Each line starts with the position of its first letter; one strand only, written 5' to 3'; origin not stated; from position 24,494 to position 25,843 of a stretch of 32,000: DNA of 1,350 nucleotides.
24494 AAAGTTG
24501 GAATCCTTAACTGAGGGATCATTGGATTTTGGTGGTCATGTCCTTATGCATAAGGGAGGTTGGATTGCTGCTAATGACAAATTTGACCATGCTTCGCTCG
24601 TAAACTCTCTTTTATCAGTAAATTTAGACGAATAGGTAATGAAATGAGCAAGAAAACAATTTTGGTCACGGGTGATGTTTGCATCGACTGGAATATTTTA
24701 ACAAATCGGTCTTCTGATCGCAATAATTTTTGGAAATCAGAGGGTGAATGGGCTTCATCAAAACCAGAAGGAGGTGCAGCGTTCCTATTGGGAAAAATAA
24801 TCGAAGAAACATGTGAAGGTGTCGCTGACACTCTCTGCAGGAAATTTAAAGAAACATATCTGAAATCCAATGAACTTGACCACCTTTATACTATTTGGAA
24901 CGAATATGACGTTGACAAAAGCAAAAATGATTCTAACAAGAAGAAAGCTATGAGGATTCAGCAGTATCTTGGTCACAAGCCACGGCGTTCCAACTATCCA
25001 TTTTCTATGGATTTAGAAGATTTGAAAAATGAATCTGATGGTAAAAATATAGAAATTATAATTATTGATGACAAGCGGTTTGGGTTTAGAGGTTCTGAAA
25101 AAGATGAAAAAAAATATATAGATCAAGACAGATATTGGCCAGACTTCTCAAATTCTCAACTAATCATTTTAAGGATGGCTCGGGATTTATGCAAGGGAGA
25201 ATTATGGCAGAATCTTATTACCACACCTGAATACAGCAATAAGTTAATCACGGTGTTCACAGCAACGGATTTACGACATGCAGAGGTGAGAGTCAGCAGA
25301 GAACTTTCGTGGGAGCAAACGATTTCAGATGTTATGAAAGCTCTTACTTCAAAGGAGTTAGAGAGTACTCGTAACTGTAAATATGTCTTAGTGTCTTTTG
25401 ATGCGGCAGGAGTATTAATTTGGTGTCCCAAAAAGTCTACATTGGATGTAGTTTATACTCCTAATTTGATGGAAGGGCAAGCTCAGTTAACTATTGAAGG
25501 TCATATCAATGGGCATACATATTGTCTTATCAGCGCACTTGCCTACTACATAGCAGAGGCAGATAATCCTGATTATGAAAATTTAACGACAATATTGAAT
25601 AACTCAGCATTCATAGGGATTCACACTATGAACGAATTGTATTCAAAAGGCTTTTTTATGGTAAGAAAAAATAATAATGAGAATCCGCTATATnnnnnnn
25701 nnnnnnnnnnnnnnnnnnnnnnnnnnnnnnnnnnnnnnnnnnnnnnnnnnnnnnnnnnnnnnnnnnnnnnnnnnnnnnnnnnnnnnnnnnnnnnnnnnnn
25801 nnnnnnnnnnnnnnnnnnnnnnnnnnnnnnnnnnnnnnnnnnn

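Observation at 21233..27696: AT-rich five-gene operon (mutase, Fe-ADH, IMPase-fold phosphatase, kinase-like/AAA+ giant, nucleotidyltransferase): candidate undescribed system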

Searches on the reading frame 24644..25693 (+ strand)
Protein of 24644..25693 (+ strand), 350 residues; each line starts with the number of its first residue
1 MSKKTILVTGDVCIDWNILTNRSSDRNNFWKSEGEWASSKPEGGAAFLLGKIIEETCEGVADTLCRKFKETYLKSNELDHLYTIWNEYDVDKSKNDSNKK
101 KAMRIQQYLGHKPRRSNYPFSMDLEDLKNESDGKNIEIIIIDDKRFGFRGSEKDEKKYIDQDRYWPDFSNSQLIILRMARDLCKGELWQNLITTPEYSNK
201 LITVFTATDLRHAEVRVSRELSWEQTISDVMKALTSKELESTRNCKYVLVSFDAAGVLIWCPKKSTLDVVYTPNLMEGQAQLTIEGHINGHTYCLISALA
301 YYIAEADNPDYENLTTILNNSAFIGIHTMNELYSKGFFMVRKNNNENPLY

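Call 49: search_solved_structures(query=A4, max_evalue=10, show_alignments=3)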
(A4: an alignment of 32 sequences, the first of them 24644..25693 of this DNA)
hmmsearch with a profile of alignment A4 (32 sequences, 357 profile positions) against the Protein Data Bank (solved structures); distinct sequences matched with E-value up to 10: 3.
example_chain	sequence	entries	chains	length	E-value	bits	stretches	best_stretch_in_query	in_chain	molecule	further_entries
6x1g_A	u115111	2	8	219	0.19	13.7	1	23-127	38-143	ULP_PROTEASE domain-containing protein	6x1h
7r81_S1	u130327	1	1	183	0.73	11.8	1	2-51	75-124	60S ribosomal protein L18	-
9spj_S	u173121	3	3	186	1.3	11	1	2-53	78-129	60S ribosomal protein L18-A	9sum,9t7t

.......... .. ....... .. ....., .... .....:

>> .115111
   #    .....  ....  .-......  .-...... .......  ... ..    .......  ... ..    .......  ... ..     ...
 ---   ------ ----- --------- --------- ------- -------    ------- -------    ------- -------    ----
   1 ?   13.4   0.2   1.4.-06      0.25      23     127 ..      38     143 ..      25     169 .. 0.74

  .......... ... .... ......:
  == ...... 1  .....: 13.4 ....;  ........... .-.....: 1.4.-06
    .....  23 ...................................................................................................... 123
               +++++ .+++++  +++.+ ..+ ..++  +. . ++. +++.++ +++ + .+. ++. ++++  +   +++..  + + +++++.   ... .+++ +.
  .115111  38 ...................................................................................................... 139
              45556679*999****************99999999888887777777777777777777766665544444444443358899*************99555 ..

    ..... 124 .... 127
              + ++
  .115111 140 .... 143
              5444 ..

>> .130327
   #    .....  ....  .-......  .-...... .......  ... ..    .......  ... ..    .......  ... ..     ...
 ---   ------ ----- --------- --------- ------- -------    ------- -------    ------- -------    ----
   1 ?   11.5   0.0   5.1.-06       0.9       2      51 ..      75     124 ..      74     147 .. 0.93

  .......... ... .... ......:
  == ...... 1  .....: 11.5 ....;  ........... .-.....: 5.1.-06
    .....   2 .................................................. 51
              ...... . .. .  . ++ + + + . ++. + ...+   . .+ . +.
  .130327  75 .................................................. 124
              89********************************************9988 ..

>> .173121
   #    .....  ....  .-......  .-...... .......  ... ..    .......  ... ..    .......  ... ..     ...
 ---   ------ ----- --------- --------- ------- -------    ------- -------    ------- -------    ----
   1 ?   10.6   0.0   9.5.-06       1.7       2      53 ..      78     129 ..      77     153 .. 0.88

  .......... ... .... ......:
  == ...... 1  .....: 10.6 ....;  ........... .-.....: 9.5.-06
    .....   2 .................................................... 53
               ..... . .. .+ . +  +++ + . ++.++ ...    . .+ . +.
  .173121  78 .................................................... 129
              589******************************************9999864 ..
